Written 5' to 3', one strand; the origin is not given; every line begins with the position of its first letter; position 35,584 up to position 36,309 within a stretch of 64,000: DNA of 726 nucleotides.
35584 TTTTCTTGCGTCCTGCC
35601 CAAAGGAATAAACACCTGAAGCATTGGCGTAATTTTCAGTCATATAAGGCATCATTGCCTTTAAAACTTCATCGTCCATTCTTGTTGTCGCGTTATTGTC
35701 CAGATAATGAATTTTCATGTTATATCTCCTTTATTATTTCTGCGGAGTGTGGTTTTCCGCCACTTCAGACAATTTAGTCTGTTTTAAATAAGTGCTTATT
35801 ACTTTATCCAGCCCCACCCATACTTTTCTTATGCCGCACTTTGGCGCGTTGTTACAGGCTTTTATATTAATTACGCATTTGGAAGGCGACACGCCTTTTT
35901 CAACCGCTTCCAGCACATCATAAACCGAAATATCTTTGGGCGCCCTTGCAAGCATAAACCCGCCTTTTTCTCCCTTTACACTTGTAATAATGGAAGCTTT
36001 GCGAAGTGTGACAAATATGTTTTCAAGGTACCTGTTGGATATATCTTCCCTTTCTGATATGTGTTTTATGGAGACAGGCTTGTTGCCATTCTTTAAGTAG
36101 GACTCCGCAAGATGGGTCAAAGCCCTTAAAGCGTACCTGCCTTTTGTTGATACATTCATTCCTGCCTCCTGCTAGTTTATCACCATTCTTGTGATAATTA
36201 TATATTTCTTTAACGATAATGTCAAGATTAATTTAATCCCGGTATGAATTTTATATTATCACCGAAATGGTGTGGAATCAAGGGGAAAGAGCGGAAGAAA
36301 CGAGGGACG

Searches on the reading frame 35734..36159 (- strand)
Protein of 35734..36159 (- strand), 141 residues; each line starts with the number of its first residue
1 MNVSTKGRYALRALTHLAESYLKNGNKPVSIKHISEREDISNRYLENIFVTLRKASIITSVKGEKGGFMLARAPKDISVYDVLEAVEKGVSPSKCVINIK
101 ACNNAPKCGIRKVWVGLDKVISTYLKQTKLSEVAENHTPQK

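Call 7: search_protein_families(library=ncbifam, proteins=[window:35734-36159:-])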
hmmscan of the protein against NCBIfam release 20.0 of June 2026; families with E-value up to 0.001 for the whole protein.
window:35734-36159:- (141 aa): 7 families
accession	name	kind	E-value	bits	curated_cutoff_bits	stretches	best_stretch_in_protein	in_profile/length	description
TIGR00738.1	rrf2_super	superfamily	1e-36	125.7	73.3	1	1-134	1-131/132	Rrf2 family transcriptional regulator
TIGR02010.1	IscR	equivalog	1.3e-31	109.2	207.55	1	1-136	1-132/135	Fe-S cluster assembly transcriptional regulator IscR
NF047409.1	Cys_reg_CymR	equivalog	1.2e-25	90.2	195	1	1-138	1-128/139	cysteine metabolism transcriptional regulator CymR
NF008110.0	PRK10857.1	equivalog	9.4e-25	87.3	275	1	1-137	1-133/164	Fe-S cluster assembly transcriptional regulator IscR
TIGR02944.1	suf_reg_Xantho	equivalog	1.4e-19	70.8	110.65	1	4-132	5-129/130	SUF system Fe-S cluster assembly regulator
NF008886.0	PRK11920.1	equivalog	6.5e-13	48.6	193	1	1-113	1-110/153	iron-responsive transcriptional regulator RirA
NF008240.0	PRK11014.1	equivalog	3.1e-10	40.2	182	1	7-135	7-129/141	nitric oxide-sensing transcriptional repressor NsrR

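Call 8: search_protein_families(library=pfam, proteins=[window:35734-36159:-])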
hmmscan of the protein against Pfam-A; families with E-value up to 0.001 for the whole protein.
window:35734-36159:- (141 aa): 1 family
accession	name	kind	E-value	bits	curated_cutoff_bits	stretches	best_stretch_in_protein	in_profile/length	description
PF02082.26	Rrf2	-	8.7e-35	120.2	30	1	4-135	2-131/132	Iron-dependent Transcriptional regulator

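Call 9: find_homologous_proteins(query=window:35734-36159:-)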
Query window:35734-36159:- (141 aa): 94 proteins with E <= 0.001 among 114 candidates.
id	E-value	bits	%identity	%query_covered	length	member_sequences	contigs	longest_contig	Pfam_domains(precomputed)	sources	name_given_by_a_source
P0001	1.4e-77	276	91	100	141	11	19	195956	PF02082.27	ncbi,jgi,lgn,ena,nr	ncbi:MAG: HTH-type transcriptional regulator IscR [Candidatus Aerophobetes bacterium ADurb.Bin490]|n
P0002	6.9e-59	215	73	97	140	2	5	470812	PF02082.27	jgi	jgi:Rrf2 family protein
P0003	6.7e-57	209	70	98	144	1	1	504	PF02082.27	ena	-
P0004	1.7e-56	208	70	97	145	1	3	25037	PF02082.27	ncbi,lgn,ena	-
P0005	2.2e-56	207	70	98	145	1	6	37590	PF02082.27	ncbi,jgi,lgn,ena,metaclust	ncbi:MAG: Rrf2 family transcriptional regulator [bacterium]|metaclust:\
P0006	2.5e-56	207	68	98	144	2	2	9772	PF02082.27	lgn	-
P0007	1.1e-55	205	70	98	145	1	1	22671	PF02082.27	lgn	-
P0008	2.4e-55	204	69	97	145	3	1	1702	PF02082.27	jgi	jgi:Rrf2 family protein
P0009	2.2e-54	201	69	98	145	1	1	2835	PF02082.27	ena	-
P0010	3.3e-54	200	68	98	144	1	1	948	PF02082.27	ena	-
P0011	4.5e-54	200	67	100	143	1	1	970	PF02082.27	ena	-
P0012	9.9e-54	199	70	98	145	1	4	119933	PF02082.27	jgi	jgi:Rrf2 family protein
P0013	1.2e-53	198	67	98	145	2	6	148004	PF02082.27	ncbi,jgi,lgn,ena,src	jgi:Rrf2 family protein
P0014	1.4e-53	198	65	97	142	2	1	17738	PF02082.27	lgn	-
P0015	3.3e-53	197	67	97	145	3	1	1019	PF02082.27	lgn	-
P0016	1.1e-52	195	64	97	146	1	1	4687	PF02082.27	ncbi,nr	ncbi:MAG: Rrf2 family transcriptional regulator [Spirochaetia bacterium]|nr:Rrf2 family transcriptio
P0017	1.5e-52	195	69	98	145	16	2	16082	PF02082.27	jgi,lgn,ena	jgi:Rrf2 family protein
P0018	1.4e-51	192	65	97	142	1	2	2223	PF02082.27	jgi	jgi:Rrf2 family cysteine metabolism transcriptional repressor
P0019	3.3e-51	190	62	100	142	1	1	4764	PF02082.27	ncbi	-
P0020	3.4e-51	190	60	100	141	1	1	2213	PF02082.27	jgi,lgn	jgi:Rrf2 family protein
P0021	3.4e-51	190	64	97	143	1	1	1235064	PF02082.27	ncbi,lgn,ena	-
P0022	3.9e-51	190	65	97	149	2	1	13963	PF02082.27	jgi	jgi:Rrf2 family protein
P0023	5.8e-51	190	67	98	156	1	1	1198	PF02082.27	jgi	jgi:Rrf2 family transcriptional regulator, cysteine metabolism repressor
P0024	6.4e-51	190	63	97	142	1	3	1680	PF02082.27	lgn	-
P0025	9.4e-51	189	66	97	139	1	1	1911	PF02082.27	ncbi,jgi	jgi:Rrf2 family cysteine metabolism transcriptional repressor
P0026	1.2e-50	189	66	97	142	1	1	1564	PF02082.27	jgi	-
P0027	2.7e-50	187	63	97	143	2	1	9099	PF02082.27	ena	-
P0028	3.1e-50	187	65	97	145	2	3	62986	PF02082.27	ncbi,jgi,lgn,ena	jgi:Rrf2 family protein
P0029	3.3e-50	187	61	97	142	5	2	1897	PF02082.27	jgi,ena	jgi:Rrf2 family protein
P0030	4.1e-50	187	61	100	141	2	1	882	PF02082.27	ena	-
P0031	5.6e-50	186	61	97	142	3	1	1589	PF02082.27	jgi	jgi:Rrf2 family transcriptional regulator, cysteine metabolism repressor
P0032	5.8e-50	186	66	97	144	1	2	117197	PF02082.27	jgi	jgi:Rrf2 family protein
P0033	1.4e-49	185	62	97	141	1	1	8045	PF02082.27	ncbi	-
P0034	1.6e-49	185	63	96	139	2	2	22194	PF02082.27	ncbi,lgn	ncbi:MAG: RrF2 family transcriptional regulator [Candidatus Goldiibacteriota bacterium]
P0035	2.3e-49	185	61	97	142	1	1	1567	PF02082.27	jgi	jgi:Rrf2 family transcriptional regulator, cysteine metabolism repressor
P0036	6.2e-49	183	60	97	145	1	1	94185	PF02082.27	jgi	jgi:Rrf2 family cysteine metabolism transcriptional repressor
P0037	8.4e-49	183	60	97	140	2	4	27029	PF02082.27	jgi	jgi:Rrf2 family protein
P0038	2.6e-48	181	63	97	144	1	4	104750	PF02082.27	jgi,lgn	jgi:Rrf2 family protein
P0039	2.6e-48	181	63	97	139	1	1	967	PF02082.27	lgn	-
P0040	1.0e-47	179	60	97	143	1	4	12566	PF02082.27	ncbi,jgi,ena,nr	ncbi:MAG TPA: Rrf2 family transcriptional regulator [Candidatus Goldiibacteriota bacterium]|nr:Rrf2 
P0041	8.6e-47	176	60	100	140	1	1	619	PF02082.27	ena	-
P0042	8.7e-47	176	61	97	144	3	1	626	PF02082.27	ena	-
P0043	8.7e-47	176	61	97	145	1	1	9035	PF02082.27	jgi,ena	-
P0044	1.2e-46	176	58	97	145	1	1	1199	PF02082.27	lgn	-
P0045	3.9e-46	174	59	97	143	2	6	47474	PF02082.27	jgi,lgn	-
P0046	1.1e-45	173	59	97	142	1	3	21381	PF02082.27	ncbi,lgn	-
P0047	3.3e-45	171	61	96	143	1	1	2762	PF02082.27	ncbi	-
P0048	3.6e-45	171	57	97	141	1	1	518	PF02082.27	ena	-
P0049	5.6e-45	170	59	100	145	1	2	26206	PF02082.27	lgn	-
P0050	5.7e-45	170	60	100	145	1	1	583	PF02082.27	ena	-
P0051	1.4e-44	169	58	97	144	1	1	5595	PF02082.27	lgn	-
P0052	1.9e-44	169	58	97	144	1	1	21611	PF02082.27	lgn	-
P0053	3.4e-44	168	54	97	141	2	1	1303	PF02082.27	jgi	jgi:Rrf2 family transcriptional regulator, cysteine metabolism repressor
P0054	9.7e-44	166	59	97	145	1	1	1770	PF02082.27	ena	-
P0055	1.2e-43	166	56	100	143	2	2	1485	PF02082.27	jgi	jgi:Rrf2 family protein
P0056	1.6e-43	166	57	100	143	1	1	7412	PF02082.27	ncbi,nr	ncbi:MAG: Rrf2 family transcriptional regulator [Candidatus Goldbacteria bacterium]|nr:Rrf2 family t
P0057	2.4e-41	159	54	99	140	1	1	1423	PF02082.27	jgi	jgi:Rrf2 family protein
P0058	7.9e-41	157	57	95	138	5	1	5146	PF02082.27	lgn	-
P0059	2.3e-40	155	52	100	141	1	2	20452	PF02082.27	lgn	-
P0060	8.5e-40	154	57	90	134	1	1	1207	PF02082.27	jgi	jgi:Rrf2 family protein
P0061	4.3e-39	151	53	97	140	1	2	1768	PF02082.27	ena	-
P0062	2.4e-38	149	50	97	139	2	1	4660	PF02082.27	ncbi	-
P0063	7.0e-37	144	49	97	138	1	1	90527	PF02082.27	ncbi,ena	-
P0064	1.8e-34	136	54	82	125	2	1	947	PF02082.27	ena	-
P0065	4.6e-29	119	52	76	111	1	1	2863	PF02082.27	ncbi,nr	ncbi:MAG TPA: Rrf2 family transcriptional regulator, partial [Firmicutes bacterium]|nr:Rrf2 family t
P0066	2.7e-26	110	44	97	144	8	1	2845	PF02082.27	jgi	jgi:Rrf2 family iron-sulfur cluster assembly transcriptional regulator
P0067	9.1e-26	108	41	96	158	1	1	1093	PF02082.27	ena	-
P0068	1.2e-25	108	40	97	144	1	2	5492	PF02082.27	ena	-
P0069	2.0e-25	107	44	97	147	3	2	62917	PF02082.27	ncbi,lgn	ncbi:MAG: RrF2 family transcriptional regulator [bacterium]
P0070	6.6e-25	105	42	98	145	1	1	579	PF02082.27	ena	-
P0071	9.4e-25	105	44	99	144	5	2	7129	PF02082.27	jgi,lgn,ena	-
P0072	4.3e-23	100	40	97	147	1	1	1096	PF02082.27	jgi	jgi:Rrf2 family transcriptional regulator, cysteine metabolism repressor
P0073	9.2e-23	98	40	97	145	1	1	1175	PF02082.27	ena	-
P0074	9.7e-23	98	44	94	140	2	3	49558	PF02082.27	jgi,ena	-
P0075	1.5e-22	98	42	94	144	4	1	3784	PF02082.27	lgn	-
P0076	8.9e-22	95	40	94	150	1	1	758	PF02082.27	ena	-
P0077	1.6e-21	94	46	94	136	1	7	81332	PF02082.27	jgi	jgi:Rrf2 family iron-sulfur cluster assembly transcriptional regulator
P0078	4.5e-21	93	40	97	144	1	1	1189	PF02082.27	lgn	-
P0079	7.8e-21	92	37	97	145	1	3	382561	PF02082.27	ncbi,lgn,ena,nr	ncbi:Rrf2 family transcriptional regulator [bacterium 210820-DFI.6.37]|nr:Rrf2 family transcriptiona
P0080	8.4e-21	92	40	96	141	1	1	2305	PF02082.27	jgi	jgi:Rrf2 family protein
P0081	7.2e-20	89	39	94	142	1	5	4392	PF02082.27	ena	-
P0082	1.0e-19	89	39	94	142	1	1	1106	PF02082.27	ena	-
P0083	1.3e-19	88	37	96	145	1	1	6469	PF02082.27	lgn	-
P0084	1.3e-19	88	39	94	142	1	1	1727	PF02082.27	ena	-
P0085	1.8e-19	88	38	97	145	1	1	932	PF02082.27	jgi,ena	jgi:Rrf2 family protein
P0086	1.9e-19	88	39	94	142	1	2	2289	PF02082.27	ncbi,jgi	jgi:Rrf2 family protein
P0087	1.9e-19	88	39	94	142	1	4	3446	PF02082.27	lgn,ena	-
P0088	1.9e-19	88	39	94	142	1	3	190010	PF02082.27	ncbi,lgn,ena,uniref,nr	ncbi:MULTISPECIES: RrF2 family transcriptional regulator [unclassified Butyrivibrio]|uniref:RrF2 fam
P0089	2.0e-19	88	39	94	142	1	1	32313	PF02082.27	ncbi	-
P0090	2.0e-19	88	39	94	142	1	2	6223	PF02082.27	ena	-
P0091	7.5e-19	86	38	96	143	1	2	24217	PF02082.27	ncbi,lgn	-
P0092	2.3e-13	68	34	95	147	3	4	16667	PF02082.27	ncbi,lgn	-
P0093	2.6e-10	58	28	98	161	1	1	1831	PF02082.27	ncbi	-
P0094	3.2e-10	58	30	98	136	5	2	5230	PF02082.27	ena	-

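Call 13: find_related_loci(query=A1, collection=genome_contigs, flank=6000)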
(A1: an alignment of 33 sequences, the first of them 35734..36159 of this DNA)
Query A1 (141 aa) in genome_contigs; peptide patterns used: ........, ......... (x = any residue, [..] = any of these).
125 stretches matched a pattern; 22 encode a relative of the query (tblastn E <= 1e-3); 22 distinct loci.
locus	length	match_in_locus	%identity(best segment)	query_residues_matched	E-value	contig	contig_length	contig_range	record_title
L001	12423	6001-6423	91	1-141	4e-85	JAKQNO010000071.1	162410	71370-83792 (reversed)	MAG: bacterium isolate USDV_metabat.159 k141_296836, whole genome shotgun sequence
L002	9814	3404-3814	70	1-137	7e-65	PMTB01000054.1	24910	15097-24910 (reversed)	MAG: candidate division FCPU426 bacterium isolate palsa_1178 73.20110700_P2D.103_contig_18296, whole genome shotgun sequ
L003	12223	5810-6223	70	1-138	2e-64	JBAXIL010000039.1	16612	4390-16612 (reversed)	MAG: bacterium isolate ELA348 MAG348_39, whole genome shotgun sequence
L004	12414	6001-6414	67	1-138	7e-62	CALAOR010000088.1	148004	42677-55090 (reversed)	MAG TPA_asm: uncultured bacterium isolate ERR1035437_bin.115_CONCOCT_v1.1_MAG genome assembly, contig: ERZ1756482.12, wh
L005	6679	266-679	70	1-138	4e-61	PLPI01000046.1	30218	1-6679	MAG: candidate division FCPU426 bacterium isolate bog_1181 73.20120700_S3D.51_contig_2645, whole genome shotgun sequence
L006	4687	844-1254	64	1-137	7e-61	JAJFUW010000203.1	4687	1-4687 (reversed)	MAG: Spirochaetia bacterium isolate bin.56 k141_2324883, whole genome shotgun sequence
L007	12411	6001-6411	66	1-137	1e-58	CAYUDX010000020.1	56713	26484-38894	MAG TPA_asm: uncultured Spirochaetia bacterium isolate binchicken_co3_547 genome assembly, contig: NODE_1569_length_5671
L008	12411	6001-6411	64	1-137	2e-58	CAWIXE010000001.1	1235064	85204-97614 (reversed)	MAG: candidate division FCPU426 bacterium isolate MFD05705.bin.1.57 genome assembly, contig: contig_12779, whole genome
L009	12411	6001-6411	65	1-137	5e-58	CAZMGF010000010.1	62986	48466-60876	MAG TPA_asm: uncultured Spirochaetia bacterium isolate binchicken_co3_603 genome assembly, contig: NODE_1268_length_6298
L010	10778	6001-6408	63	1-136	2e-57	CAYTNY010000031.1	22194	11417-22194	MAG TPA_asm: uncultured Spirochaetia bacterium isolate SRP252850_co1_9 genome assembly, contig: NODE_4196_length_22194_c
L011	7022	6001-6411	62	1-137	3e-57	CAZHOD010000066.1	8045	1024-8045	MAG TPA_asm: uncultured Spirochaetia bacterium isolate SRP141376_co2_363 genome assembly, contig: NODE_16087_length_8045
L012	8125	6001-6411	62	1-137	1e-56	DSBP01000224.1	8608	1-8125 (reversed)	MAG TPA_asm: bacterium isolate SpSt-1175 Ga0129302_1004997, whole genome shotgun sequence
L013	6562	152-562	61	1-137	8e-55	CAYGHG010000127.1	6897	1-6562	MAG TPA_asm: uncultured Spirochaetia bacterium isolate ERP113451_co2_91 genome assembly, contig: NODE_8687_length_6897_c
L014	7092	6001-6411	60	1-137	1e-54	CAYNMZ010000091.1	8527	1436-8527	MAG TPA_asm: uncultured Spirochaetia bacterium isolate binchicken_co265_361 genome assembly, contig: NODE_11942_length_8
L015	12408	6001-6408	59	1-137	4e-53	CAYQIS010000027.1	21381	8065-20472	MAG TPA_asm: uncultured Spirochaetia bacterium isolate binchicken_co135_109 genome assembly, contig: NODE_4159_length_21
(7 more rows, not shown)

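Call 21: search_solved_structures(query=window:35734-36159:-, show_alignments=2)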
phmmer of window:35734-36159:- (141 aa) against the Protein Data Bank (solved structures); distinct sequences matched with E-value up to 0.001: 11.
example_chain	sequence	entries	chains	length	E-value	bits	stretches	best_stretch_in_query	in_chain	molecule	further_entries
7zpn_A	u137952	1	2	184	7.9e-24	87.3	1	2-137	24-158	HTH-type transcriptional regulator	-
4cic_A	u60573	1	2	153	2.5e-20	76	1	2-127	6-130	TRANSCRIPTIONAL REGULATOR, BADM/RRF2 FAMILY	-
2y75_A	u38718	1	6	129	2.3e-15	59.9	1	2-134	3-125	HTH-TYPE TRANSCRIPTIONAL REGULATOR CYMR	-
4hf0_A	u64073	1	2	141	4.1e-15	59.1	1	1-136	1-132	HTH-type transcriptional regulator IscR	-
4hf1_A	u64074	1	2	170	7.5e-15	58.2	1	1-136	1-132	HTH-type transcriptional regulator IscR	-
4chu_A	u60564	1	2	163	3.2e-14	56.2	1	3-136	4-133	HTH-TYPE TRANSCRIPTIONAL REGULATOR ISCR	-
4hf2_A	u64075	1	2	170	5.3e-14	55.5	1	1-136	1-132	HTH-type transcriptional regulator IscR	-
3lwf_A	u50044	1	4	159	7.3e-14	55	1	1-138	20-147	Putative transcriptional regulator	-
3t8r_A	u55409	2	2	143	8e-14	54.9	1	1-135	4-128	Staphylococcus aureus CymR | Staphylococcus aureus CymR (oxidized form)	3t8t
6hsd_A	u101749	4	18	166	2.1e-07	34.1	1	24-93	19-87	Rrf2 family transcriptional regulator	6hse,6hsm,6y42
6y45_A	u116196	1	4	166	2.9e-07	33.7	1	24-93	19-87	Rrf2 family transcriptional regulator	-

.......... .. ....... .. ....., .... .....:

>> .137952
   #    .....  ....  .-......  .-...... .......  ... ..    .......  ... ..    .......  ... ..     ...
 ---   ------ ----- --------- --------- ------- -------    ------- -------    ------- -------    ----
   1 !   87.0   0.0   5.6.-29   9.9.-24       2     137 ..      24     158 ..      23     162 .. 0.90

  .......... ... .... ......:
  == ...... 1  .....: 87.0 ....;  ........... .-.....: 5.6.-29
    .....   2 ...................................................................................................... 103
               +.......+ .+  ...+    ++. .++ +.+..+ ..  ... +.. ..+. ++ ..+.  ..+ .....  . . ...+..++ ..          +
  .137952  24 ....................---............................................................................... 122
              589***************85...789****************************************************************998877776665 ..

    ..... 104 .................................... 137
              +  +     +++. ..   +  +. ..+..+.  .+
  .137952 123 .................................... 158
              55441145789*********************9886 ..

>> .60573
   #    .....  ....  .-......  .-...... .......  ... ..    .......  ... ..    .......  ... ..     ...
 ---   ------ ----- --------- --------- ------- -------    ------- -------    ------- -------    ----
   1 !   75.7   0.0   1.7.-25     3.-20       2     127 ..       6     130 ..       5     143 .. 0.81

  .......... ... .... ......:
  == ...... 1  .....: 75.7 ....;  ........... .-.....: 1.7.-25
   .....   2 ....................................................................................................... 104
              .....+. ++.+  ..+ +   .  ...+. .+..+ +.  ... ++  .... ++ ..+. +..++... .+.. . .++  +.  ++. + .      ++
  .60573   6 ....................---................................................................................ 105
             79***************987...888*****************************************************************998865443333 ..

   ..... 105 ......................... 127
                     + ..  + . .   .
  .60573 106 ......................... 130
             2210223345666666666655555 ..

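Call 28: find_encoding_contigs(protein=P0088, flank=3000, max_places=2)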
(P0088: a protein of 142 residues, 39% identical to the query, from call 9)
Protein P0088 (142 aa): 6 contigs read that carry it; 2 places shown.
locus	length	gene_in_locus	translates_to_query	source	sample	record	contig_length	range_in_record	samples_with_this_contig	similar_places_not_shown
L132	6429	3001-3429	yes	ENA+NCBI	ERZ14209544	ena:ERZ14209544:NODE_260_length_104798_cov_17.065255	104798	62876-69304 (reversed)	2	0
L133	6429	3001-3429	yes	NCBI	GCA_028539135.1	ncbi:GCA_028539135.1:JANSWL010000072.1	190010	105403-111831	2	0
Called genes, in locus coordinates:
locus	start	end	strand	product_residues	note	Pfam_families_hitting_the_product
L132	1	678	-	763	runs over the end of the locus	PF00330:Aconitase, PF00694:Aconitase_C (faint)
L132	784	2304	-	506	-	PF12010:DUF3502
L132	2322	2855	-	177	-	PF00383:dCMP_cyt_deam_1, PF14437:MafB19-deam, PF14439:Bd3614-deam (weak)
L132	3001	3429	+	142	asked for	PF02082:Rrf2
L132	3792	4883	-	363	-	PF17853:GGDEF_2, PF13556:HTH_30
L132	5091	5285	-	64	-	-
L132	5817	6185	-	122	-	-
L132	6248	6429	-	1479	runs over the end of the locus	PF14229:DUF4332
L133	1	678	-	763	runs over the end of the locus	PF00330:Aconitase, PF00694:Aconitase_C (faint)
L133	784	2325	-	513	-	PF12010:DUF3502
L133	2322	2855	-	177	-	PF00383:dCMP_cyt_deam_1, PF14437:MafB19-deam, PF14439:Bd3614-deam (weak)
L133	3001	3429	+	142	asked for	PF02082:Rrf2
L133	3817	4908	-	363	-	PF17853:GGDEF_2, PF13556:HTH_30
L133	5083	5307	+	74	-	-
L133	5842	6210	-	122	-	-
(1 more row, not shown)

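Call 29: find_encoding_contigs(protein=P0079, flank=3000, max_places=2)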
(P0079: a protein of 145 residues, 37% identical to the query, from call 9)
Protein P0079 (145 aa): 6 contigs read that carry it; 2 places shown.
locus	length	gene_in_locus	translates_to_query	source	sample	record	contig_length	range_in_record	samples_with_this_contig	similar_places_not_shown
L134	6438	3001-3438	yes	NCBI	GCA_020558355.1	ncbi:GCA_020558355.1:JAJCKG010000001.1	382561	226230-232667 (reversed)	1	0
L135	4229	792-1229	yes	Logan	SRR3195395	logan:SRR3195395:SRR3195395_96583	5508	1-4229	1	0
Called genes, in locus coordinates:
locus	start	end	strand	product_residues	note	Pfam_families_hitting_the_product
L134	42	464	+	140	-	-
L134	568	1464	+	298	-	PF00892:EamA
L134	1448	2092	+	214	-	PF00293:NUDIX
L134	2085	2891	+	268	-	PF00795:CN_hydrolase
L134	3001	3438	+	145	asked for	PF02082:Rrf2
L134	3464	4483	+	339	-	PF00899:ThiF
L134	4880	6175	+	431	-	PF01053:Cys_Met_Meta_PP, PF00155:Aminotran_1_2 (weak), PF00266:Aminotran_5 (weak), PF01041:DegT_DnrJ_EryC1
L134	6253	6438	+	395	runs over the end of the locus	PF00155:Aminotran_1_2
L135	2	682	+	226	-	?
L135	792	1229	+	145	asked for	PF02082:Rrf2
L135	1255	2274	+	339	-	PF00899:ThiF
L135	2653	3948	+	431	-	PF01053:Cys_Met_Meta_PP, PF00155:Aminotran_1_2 (weak), PF00266:Aminotran_5 (weak), PF01041:DegT_DnrJ_EryC1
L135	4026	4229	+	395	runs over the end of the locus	PF00155:Aminotran_1_2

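Call 30: find_encoding_contigs(protein=P0077, flank=3000, max_places=2)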
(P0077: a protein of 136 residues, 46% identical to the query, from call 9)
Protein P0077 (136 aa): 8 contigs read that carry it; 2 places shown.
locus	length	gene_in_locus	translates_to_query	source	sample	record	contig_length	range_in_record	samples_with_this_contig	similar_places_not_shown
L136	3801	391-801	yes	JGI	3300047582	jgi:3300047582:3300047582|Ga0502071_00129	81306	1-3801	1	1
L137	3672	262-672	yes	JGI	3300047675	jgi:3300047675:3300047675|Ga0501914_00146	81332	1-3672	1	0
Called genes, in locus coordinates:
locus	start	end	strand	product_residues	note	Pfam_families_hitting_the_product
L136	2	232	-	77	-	?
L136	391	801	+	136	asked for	PF02082:Rrf2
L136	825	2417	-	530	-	PF00215:OMPdecase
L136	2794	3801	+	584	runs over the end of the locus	PF02518:HATPase_c, PF13589:HATPase_c_3, PF01119:DNA_mis_repair, PF08676:MutL_C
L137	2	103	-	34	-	?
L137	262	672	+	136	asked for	PF02082:Rrf2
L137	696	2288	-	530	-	PF00215:OMPdecase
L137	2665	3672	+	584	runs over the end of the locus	PF02518:HATPase_c, PF13589:HATPase_c_3, PF01119:DNA_mis_repair, PF08676:MutL_C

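Call 35: search_protein_families(library=pfam, max_evalue=0.01, proteins=[L003:11804-12223:+])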
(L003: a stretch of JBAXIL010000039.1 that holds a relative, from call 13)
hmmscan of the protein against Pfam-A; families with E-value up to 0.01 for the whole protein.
L003:11804-12223:+ (140 aa): 12 families
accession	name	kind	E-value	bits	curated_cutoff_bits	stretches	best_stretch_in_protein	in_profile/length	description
PF00037.32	Fer4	-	3.4e-12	46.1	21.1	2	6-28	1-23/24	4Fe-4S binding domain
PF13237.11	Fer4_10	-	2.7e-10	40.5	25.5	1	6-54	2-53/53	4Fe-4S dicluster domain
PF12838.12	Fer4_7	-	1.4e-08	35.5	27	2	12-57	1-52/52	4Fe-4S dicluster domain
PF12837.12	Fer4_6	-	3.2e-08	33.6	25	1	5-28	1-24/24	4Fe-4S binding domain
PF13187.11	Fer4_9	-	4e-07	30.4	27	1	12-58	1-52/52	4Fe-4S dicluster domain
PF14697.11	Fer4_21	-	4.6e-07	30.3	35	1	7-59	2-58/59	4Fe-4S dicluster domain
PF25160.1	LdpA_Fe-S-bd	-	1.3e-06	28.5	27.6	1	10-29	25-44/49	LdpA Fe-S cluster-binding domain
PF12797.12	Fer4_2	-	3.2e-06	27.2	24.5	1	5-25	2-22/22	4Fe-4S binding domain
PF13484.11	Fer4_16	-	5.6e-06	27.5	30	0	12-29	1-18/66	4Fe-4S double cluster binding domain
PF12800.12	Fer4_4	-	0.00027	21.5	24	1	11-26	2-17/17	4Fe-4S binding domain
PF13459.11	Fer4_15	-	0.0005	21.2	22.4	1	6-38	1-33/66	4Fe-4S single cluster domain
PF13534.11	Fer4_17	-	0.0012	19.8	22.2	0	12-26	1-59/61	4Fe-4S dicluster domain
